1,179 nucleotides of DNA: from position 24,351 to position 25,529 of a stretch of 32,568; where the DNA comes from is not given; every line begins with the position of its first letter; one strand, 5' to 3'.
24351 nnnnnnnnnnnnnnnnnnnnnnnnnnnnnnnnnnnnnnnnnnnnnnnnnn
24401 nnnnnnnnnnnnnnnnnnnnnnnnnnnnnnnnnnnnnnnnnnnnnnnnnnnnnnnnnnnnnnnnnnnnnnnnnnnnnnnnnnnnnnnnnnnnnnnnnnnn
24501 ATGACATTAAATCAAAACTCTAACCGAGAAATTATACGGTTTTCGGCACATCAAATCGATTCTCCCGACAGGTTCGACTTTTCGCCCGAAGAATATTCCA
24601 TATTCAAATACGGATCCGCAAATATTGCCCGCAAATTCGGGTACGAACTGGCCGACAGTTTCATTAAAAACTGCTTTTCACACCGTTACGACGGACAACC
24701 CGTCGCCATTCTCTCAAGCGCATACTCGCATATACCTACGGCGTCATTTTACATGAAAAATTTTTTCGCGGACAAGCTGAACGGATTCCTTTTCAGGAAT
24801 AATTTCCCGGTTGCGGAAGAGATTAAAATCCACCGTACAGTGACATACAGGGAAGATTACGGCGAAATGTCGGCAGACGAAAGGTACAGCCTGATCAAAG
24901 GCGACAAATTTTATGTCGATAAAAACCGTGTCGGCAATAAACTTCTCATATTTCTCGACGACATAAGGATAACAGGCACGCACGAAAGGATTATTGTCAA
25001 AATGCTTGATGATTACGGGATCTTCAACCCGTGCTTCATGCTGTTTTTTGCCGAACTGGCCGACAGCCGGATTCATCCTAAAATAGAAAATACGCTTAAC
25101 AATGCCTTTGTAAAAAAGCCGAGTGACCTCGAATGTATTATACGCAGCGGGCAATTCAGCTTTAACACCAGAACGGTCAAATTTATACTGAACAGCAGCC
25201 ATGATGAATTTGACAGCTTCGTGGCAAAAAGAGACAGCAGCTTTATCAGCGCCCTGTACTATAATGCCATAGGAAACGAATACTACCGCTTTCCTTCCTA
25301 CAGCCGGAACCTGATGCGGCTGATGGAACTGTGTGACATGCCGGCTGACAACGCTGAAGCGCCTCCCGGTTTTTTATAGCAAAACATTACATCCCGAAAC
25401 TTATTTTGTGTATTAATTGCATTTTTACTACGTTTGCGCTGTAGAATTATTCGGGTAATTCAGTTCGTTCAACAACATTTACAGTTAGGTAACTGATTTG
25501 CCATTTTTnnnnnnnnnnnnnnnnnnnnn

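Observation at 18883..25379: Six-gene TerY-P-type phosphorylation-switch operon extended by AIM24, HAD and PRTase genes, with no classical Ter genes nearby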

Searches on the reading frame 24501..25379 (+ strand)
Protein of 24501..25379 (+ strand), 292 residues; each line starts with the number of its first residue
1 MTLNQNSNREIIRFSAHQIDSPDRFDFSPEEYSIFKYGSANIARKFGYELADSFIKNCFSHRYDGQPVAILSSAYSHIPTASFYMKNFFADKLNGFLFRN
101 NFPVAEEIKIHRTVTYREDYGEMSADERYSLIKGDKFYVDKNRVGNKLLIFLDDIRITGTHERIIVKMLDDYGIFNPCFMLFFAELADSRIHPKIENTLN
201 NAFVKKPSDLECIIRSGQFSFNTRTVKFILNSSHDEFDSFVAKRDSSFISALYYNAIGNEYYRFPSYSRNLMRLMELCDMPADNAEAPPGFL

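Call 3: search_protein_families(library=pfam, proteins=[window:24501-25379:+], max_evalue=0.01)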
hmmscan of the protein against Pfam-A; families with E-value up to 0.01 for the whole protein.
window:24501-25379:+ (292 aa): 1 family
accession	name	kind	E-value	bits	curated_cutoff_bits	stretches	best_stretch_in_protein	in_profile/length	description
PF15610.12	PRTase_3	-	1.5e-78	264.3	28.7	1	13-272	4-262/264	PRTase ComF-like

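Call 4: search_protein_families(library=padloc, proteins=[window:24501-25379:+], max_evalue=0.01)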
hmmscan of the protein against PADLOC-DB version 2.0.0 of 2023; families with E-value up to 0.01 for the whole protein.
window:24501-25379:+ (292 aa): 0 families

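Call 5: search_protein_families(library=ncbifam, proteins=[window:24501-25379:+], max_evalue=0.01)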
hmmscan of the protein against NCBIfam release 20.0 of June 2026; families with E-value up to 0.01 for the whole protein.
window:24501-25379:+ (292 aa): 0 families

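Call 13: find_homologous_proteins(query=window:24501-25379:+, max_evalue=0.00001)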
Query window:24501-25379:+ (292 aa): 292 proteins with E <= 0.00001 among 522 candidates; the best 120 are listed.
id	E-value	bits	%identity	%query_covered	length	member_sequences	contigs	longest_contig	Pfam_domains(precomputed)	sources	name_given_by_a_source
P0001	7.0e-194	661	100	100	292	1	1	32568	PF15610.13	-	-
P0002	5.9e-147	507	81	95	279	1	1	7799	PF15610.13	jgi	jgi:hypothetical protein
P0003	1.4e-137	476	77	94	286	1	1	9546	PF15610.13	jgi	jgi:hypothetical protein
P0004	2.0e-135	469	75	95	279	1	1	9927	PF15610.13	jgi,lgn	jgi:hypothetical protein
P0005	8.3e-130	451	73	94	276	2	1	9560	PF15610.13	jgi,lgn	jgi:hypothetical protein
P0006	2.3e-124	433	78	84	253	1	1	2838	PF15610.13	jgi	jgi:hypothetical protein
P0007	3.9e-119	416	75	84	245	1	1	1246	PF15610.13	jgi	jgi:hypothetical protein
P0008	5.5e-119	415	67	95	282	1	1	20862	PF15610.13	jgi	jgi:hypothetical protein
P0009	9.5e-117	408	65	95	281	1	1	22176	PF15610.13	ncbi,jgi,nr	ncbi:MAG: phosphoribosyltransferase family protein [Tannerella sp.]|jgi:hypothetical protein|nr:phos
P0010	1.9e-112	394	63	96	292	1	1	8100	PF15610.13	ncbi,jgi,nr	ncbi:MAG: phosphoribosyltransferase family protein [Prevotellaceae bacterium]|jgi:predicted amidopho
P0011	5.4e-111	389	63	95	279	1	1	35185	PF15610.13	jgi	jgi:hypothetical protein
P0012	1.9e-110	387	63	94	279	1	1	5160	PF15610.13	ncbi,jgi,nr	ncbi:MAG: phosphoribosyltransferase family protein [Prevotellaceae bacterium]|jgi:predicted amidopho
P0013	2.3e-110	387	64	94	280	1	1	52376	PF15610.13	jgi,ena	-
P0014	4.4e-110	386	62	94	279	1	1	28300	PF15610.13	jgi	jgi:hypothetical protein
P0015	2.9e-109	383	63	94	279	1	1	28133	PF15610.13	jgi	jgi:hypothetical protein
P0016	5.9e-109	382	60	95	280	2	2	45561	PF15610.13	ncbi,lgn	ncbi:MAG: phosphoribosyltransferase family protein [Dysgonomonas sp.]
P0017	8.1e-109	382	59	95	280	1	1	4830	PF15610.13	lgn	-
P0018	1.8e-108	380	60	95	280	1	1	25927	PF15610.13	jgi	-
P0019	6.3e-108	379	60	95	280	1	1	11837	PF15610.13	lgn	-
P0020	1.3e-107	378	60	95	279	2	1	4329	PF15610.13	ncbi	-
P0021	3.0e-107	377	60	93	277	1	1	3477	PF15610.13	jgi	-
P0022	5.6e-107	376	58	95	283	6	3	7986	PF15610.13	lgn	-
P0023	5.6e-107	376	62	94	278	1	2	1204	PF15610.13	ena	-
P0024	2.4e-106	374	58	96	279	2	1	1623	PF15610.13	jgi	jgi:hypothetical protein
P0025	4.3e-106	373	60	93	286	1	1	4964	PF15610.13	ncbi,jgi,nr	ncbi:MAG: phosphoribosyltransferase family protein [Tannerellaceae bacterium]|jgi:hypothetical prote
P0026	1.3e-105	371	59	95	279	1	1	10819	PF15610.13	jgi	jgi:hypothetical protein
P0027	2.9e-105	370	62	94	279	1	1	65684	PF15610.13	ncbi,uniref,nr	ncbi:phosphoribosyltransferase family protein [Dysgonomonas sp. 520]|uniref:phosphoribosyltransferas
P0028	2.9e-105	370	58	94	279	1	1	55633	PF15610.13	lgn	-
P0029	5.1e-104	366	60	96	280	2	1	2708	PF15610.13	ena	-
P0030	5.3e-104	366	59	92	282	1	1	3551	PF15610.13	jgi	jgi:hypothetical protein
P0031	1.6e-103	364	60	96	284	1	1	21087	PF15610.13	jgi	jgi:hypothetical protein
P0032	3.1e-103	363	60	95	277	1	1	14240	PF15610.13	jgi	jgi:hypothetical protein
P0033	8.0e-103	362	59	95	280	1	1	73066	PF15610.13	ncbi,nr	ncbi:MAG: phosphoribosyltransferase family protein [Dysgonomonas sp.]|nr:phosphoribosyltransferase f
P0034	8.8e-103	362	60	95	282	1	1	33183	PF15610.13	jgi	jgi:hypothetical protein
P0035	1.0e-102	362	61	94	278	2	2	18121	PF15610.13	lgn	-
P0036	3.4e-102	360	60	94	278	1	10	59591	PF15610.13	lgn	-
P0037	6.4e-102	359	59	95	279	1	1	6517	PF15610.13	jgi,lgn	jgi:hypothetical protein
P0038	6.5e-102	359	56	96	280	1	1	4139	PF15610.13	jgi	jgi:hypothetical protein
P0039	6.6e-102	359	58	95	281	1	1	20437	PF15610.13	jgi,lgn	jgi:hypothetical protein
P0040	6.6e-102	359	60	90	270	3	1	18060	PF15610.13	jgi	jgi:hypothetical protein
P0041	2.1e-101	357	58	95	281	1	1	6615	PF15610.13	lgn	-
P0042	3.4e-101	357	56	96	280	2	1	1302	PF15610.13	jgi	jgi:hypothetical protein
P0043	7.4e-101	356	58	94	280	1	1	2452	PF15610.13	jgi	jgi:hypothetical protein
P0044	7.8e-101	355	57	96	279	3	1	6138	PF15610.13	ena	-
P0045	1.8e-100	354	59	95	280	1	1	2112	PF15610.13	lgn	-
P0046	2.2e-100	354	58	96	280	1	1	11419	PF15610.13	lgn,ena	-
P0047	3.3e-100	353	57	95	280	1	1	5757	PF15610.13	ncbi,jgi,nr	ncbi:MAG: phosphoribosyltransferase family protein [Tannerella sp.]|jgi:hypothetical protein|nr:phos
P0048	8.8e-100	352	58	95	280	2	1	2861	PF15610.13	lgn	-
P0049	1.4e-99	351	59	94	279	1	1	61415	PF15610.13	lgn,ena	-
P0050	2.0e-99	351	57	95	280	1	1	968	PF15610.13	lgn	-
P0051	2.1e-99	351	58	95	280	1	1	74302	PF15610.13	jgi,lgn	jgi:hypothetical protein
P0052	2.7e-99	350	56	96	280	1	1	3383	PF15610.13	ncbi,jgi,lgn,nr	ncbi:MAG: phosphoribosyltransferase family protein [Bacteroidales bacterium]|jgi:hypothetical protei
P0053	3.2e-99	350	59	95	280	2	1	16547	PF15610.13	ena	-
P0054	5.8e-99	349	59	95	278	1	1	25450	PF15610.13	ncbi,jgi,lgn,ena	-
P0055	7.8e-99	349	57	95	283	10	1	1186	PF15610.13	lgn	-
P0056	8.9e-99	349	58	94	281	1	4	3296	PF15610.13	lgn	-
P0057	1.5e-98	348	57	95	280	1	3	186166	PF15610.13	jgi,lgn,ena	-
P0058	1.5e-98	348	58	95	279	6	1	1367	PF15610.13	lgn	-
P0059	2.1e-98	347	58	95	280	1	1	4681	PF15610.13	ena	-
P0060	2.1e-98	347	58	95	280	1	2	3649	PF15610.13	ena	-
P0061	2.7e-98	347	58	95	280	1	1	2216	PF15610.13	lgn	-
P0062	3.5e-98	347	58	97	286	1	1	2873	PF15610.13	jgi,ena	-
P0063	3.6e-98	347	58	97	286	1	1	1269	PF15610.13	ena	-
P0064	4.3e-98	346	55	94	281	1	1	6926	PF15610.13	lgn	-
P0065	6.3e-98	346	56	95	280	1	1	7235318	PF15610.13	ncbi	-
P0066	6.9e-98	346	57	96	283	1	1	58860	PF15610.13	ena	-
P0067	7.0e-98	346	62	86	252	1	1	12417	PF15610.13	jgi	jgi:hypothetical protein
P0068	7.1e-98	346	56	95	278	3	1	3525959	PF15610.13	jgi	jgi:hypothetical protein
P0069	8.9e-98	345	58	95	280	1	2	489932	PF15610.13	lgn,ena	-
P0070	1.3e-97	345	56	95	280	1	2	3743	PF15610.13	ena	-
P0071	2.2e-97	344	57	95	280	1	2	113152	PF15610.13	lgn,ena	-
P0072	3.4e-97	344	57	94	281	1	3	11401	PF15610.13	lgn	-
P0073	4.0e-97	343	55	96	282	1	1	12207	PF15610.13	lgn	-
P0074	4.1e-97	343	58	95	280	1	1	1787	PF15610.13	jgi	jgi:hypothetical protein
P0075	4.2e-97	343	57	95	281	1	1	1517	PF15610.13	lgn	-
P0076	7.6e-97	342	56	95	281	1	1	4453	PF15610.13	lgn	-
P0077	9.1e-97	342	56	94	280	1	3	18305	PF15610.13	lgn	-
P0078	1.0e-96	342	57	98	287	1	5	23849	PF15610.13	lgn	-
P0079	1.3e-96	342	56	95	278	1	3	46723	PF15610.13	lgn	-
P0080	1.3e-96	342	58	94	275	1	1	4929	PF15610.13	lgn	-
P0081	1.3e-96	342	57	95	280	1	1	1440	PF15610.13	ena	-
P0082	1.5e-96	341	58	95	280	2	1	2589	PF15610.13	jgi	-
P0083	1.6e-96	341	56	96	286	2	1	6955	PF15610.13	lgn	-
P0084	1.7e-96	341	57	96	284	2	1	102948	PF15610.13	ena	-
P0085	2.1e-96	341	57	94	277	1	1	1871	PF15610.13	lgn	-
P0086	2.6e-96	341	58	95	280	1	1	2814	PF15610.13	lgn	-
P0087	2.7e-96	341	57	95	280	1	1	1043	PF15610.13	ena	-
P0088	3.2e-96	340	57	95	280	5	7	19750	PF15610.13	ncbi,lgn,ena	-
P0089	3.8e-96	340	55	96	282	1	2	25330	PF15610.13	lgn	-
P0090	5.2e-96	340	56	96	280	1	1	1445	PF15610.13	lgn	-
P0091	7.3e-96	339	57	96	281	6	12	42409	PF15610.13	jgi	jgi:hypothetical protein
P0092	7.3e-96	339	57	92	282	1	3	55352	PF15610.13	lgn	-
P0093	8.6e-96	339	57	95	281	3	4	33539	PF15610.13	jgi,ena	-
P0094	9.0e-96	339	55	95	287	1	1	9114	PF15610.13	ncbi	-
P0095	1.0e-95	339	58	95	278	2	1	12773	PF15610.13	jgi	jgi:signal peptidase I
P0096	1.2e-95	338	56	95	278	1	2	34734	PF15610.13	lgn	-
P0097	1.3e-95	338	56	95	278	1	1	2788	PF15610.13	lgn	-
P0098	1.4e-95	338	58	93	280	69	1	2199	PF15610.13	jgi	-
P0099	1.7e-95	338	56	95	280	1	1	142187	PF15610.13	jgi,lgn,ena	-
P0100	1.7e-95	338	57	92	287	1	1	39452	PF15610.13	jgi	-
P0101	1.8e-95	338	55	95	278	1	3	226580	PF15610.13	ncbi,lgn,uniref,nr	ncbi:phosphoribosyltransferase family protein [Dysgonomonas sp. HGC4]|uniref:phosphoribosyltransfera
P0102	2.2e-95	338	55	96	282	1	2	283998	PF15610.13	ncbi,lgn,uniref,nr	ncbi:phosphoribosyltransferase family protein [Dysgonomonas macrotermitis]|uniref:PRTase ComF-like n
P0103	2.4e-95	337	56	95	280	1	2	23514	PF15610.13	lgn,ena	-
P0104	2.7e-95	337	57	95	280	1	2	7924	PF15610.13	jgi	jgi:hypothetical protein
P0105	2.8e-95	337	55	95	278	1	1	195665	PF15610.13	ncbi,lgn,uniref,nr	ncbi:phosphoribosyltransferase family protein [Dysgonomonas sp. GY617]|uniref:phosphoribosyltransfer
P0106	3.4e-95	337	57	95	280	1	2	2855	PF15610.13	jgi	jgi:hypothetical protein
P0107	4.2e-95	337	56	94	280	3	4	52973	PF15610.13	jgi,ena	jgi:hypothetical protein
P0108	5.5e-95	336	55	95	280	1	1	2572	PF15610.13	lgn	-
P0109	6.0e-95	336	57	95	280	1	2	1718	PF15610.13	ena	-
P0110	6.7e-95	336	57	95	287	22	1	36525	PF15610.13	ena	-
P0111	7.7e-95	336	57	93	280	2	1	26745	PF15610.13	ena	-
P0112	8.7e-95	336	57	95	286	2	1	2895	PF15610.13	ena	-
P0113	1.1e-94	335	57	93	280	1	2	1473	PF15610.13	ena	-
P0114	1.9e-94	335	54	95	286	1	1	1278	PF15610.13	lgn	-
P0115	2.2e-94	334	57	93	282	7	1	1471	PF15610.13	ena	-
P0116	2.5e-94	334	58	94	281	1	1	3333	PF15610.13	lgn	-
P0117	2.8e-94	334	55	94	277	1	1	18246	PF15610.13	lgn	-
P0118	3.0e-94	334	56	96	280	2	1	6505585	PF15610.13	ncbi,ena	-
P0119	3.9e-94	333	56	93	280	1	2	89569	PF15610.13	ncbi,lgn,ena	ncbi:MAG: phosphoribosyltransferase family protein [Mariniphaga sp.]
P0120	4.7e-94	333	56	95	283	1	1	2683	PF15610.13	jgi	jgi:hypothetical protein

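Call 14: find_encoding_contigs(protein=P0065, flank=10000, max_places=2)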
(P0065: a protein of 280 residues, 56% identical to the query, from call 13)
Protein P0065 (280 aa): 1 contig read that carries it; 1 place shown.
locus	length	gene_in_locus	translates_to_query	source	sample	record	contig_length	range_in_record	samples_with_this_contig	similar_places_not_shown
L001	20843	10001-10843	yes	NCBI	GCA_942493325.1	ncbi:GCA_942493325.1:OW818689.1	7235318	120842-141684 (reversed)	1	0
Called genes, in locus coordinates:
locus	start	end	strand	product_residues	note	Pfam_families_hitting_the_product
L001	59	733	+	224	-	PF02342:TerD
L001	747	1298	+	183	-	PF02342:TerD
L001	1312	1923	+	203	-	PF02342:TerD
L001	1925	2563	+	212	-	PF00092:VWA, PF13519:VWA_2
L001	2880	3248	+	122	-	PF03703:bPH_2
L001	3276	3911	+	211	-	PF00092:VWA, PF13519:VWA_2 (weak)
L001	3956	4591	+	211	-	PF01987:AIM24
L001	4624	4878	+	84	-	-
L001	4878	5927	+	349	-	PF00092:VWA, PF13519:VWA_2, PF15616:TerY_C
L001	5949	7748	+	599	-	PF13672:PP2C_2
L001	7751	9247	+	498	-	PF00069:Pkinase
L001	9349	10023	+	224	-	PF00702:Hydrolase, PF13419:HAD_2, PF13242:Hydrolase_like (weak)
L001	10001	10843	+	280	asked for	PF15610:PRTase_3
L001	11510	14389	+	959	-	PF00690:Cation_ATPase_N, PF00122:E1-E2_ATPase, PF00702:Hydrolase, PF13246:Cation_ATPase, PF00689:Cation_ATPase_C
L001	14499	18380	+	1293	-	-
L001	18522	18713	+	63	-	-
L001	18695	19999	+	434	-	PF00089:Trypsin, PF13365:Trypsin_2, PF12812:PDZ_1 (faint), PF00595:PDZ, PF13180:PDZ_2, PF14685:PDZ_Tricorn (faint), PF17820:PDZ_6 (weak)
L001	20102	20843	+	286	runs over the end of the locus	PF00140:Sigma70_r1_2, PF04542:Sigma70_r2, PF04539:Sigma70_r3, PF04545:Sigma70_r4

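Call 15: find_encoding_contigs(protein=P0119, flank=10000, max_places=2)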
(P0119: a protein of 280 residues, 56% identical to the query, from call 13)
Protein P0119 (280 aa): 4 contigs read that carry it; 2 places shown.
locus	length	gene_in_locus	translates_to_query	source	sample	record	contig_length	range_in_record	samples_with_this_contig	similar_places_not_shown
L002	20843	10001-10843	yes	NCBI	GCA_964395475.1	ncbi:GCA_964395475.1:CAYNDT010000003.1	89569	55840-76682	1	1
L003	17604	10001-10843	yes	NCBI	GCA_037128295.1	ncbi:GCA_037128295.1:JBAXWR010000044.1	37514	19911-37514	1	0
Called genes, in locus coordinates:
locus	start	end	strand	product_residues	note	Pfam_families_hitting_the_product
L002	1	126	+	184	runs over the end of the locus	PF02342:TerD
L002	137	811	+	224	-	PF02342:TerD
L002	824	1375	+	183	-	PF02342:TerD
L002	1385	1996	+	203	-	PF02342:TerD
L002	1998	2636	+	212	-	PF00092:VWA, PF13519:VWA_2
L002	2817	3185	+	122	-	PF03703:bPH_2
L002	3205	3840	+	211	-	PF00092:VWA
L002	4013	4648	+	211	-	PF01987:AIM24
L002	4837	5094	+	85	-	-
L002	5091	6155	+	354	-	PF00092:VWA, PF13519:VWA_2, PF15616:TerY_C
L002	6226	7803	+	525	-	PF13672:PP2C_2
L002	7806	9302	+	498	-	PF00069:Pkinase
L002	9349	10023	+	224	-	PF00702:Hydrolase, PF13419:HAD_2, PF13242:Hydrolase_like (weak)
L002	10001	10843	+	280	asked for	PF15610:PRTase_3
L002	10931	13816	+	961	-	PF00690:Cation_ATPase_N, PF00122:E1-E2_ATPase, PF00702:Hydrolase, PF13246:Cation_ATPase, PF08282:Hydrolase_3 (faint), PF00689:Cation_ATPase_C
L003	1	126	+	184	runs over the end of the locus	PF02342:TerD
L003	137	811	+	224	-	PF02342:TerD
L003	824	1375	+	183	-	PF02342:TerD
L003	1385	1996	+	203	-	PF02342:TerD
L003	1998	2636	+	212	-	PF00092:VWA, PF13519:VWA_2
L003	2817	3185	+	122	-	PF03703:bPH_2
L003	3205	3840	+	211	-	PF00092:VWA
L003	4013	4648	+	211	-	PF01987:AIM24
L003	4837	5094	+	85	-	-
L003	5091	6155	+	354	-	PF00092:VWA, PF13519:VWA_2, PF15616:TerY_C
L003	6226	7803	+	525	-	PF13672:PP2C_2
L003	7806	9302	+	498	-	PF00069:Pkinase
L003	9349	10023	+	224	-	PF00702:Hydrolase, PF13419:HAD_2, PF13242:Hydrolase_like (weak)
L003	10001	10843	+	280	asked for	PF15610:PRTase_3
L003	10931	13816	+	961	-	PF00690:Cation_ATPase_N, PF00122:E1-E2_ATPase, PF00702:Hydrolase, PF13246:Cation_ATPase, PF08282:Hydrolase_3 (faint), PF00689:Cation_ATPase_C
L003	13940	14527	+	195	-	PF13801:Metal_resist, PF07813:LTXXQ (weak)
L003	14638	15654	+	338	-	PF13265:DUF4056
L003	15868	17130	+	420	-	PF00270:DEAD, PF04851:ResIII (weak), PF00271:Helicase_C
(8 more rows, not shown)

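Call 18: find_related_loci(query=A1, collection=genome_contigs, flank=10000)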
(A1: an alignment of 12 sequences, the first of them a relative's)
Query A1 (292 aa) in genome_contigs; peptide patterns used: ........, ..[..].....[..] (x = any residue, [..] = any of these).
277 stretches matched a pattern; 209 encode a relative of the query (tblastn E <= 1e-3); the best 80 are kept; 80 distinct loci.
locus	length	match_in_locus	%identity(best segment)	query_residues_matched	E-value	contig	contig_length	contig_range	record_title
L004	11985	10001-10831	65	1-277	4e-121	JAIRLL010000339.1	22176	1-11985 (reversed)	MAG: Tannerella sp. isolate Cc175_bin44 k119_1127063, whole genome shotgun sequence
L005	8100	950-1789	63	1-280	2e-116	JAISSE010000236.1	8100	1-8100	MAG: Prevotellaceae bacterium isolate Kf353_bin96 k119_2052973, whole genome shotgun sequence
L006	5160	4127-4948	63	1-274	1e-115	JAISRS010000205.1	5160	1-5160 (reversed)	MAG: Prevotellaceae bacterium isolate Kf353_bin76 k119_2390174, whole genome shotgun sequence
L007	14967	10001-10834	60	1-278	1e-114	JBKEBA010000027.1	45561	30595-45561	MAG: Dysgonomonas sp. isolate VLC_084 c_000003061110, whole genome shotgun sequence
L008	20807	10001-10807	62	1-269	7e-110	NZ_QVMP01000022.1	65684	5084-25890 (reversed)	Dysgonomonas sp. 520 scaffold22_size65684, whole genome shotgun sequence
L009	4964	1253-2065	60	1-271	1e-109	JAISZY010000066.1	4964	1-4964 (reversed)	MAG: Tannerellaceae bacterium isolate Ncb351_bin13 k119_2073242, whole genome shotgun sequence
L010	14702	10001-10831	58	1-277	1e-108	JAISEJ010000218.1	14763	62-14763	MAG: Tannerella sp. isolate Gx485_bin193 k119_1024075, whole genome shotgun sequence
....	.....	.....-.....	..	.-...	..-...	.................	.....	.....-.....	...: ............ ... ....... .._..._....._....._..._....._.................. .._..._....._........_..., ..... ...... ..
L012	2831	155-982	58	1-276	9e-110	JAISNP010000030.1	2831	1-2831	MAG: Tannerella sp. isolate Im510_bin93 k119_1696445, whole genome shotgun sequence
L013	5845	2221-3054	58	1-278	1e-105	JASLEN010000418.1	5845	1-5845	MAG: Dysgonomonas sp. isolate SHSU.bins.221 k141_3934248, whole genome shotgun sequence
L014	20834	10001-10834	56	1-278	1e-103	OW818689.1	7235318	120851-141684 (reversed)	metagenome genome assembly, chromosome: 1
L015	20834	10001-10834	58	1-278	7e-103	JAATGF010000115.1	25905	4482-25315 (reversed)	MAG: Bacteroidales bacterium isolate bin_301 k141_12839916, whole genome shotgun sequence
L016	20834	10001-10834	57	1-278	4e-102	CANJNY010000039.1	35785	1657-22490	MAG: Prolixibacteraceae bacterium isolate RH-23may17-378 genome assembly, contig: RH-23may17-C8329, whole genome shotgun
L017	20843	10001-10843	54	1-281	7e-102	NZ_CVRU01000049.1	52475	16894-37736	Dysgonomonas sp. HGC4, whole genome shotgun sequence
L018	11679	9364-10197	58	1-278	9e-102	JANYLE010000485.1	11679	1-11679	MAG: Mariniphaga sp. isolate GL140_5_metabinner_91_sub GL140_5_k141_1804502, whole genome shotgun sequence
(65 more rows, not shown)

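Call 20: find_encoding_contigs(protein=P0002, flank=10000, max_places=2)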
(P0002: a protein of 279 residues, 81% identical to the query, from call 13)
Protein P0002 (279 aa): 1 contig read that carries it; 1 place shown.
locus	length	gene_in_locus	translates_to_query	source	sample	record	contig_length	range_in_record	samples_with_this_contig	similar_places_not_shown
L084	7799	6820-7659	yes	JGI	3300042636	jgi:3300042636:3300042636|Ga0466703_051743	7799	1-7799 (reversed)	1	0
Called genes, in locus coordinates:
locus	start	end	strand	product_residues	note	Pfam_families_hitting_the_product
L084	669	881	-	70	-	-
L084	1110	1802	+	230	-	PF01987:AIM24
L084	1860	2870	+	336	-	PF00092:VWA (weak), PF15616:TerY_C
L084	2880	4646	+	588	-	PF13672:PP2C_2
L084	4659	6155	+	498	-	PF00069:Pkinase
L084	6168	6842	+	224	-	PF00702:Hydrolase, PF13419:HAD_2, PF13242:Hydrolase_like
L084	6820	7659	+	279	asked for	PF15610:PRTase_3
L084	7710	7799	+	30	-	?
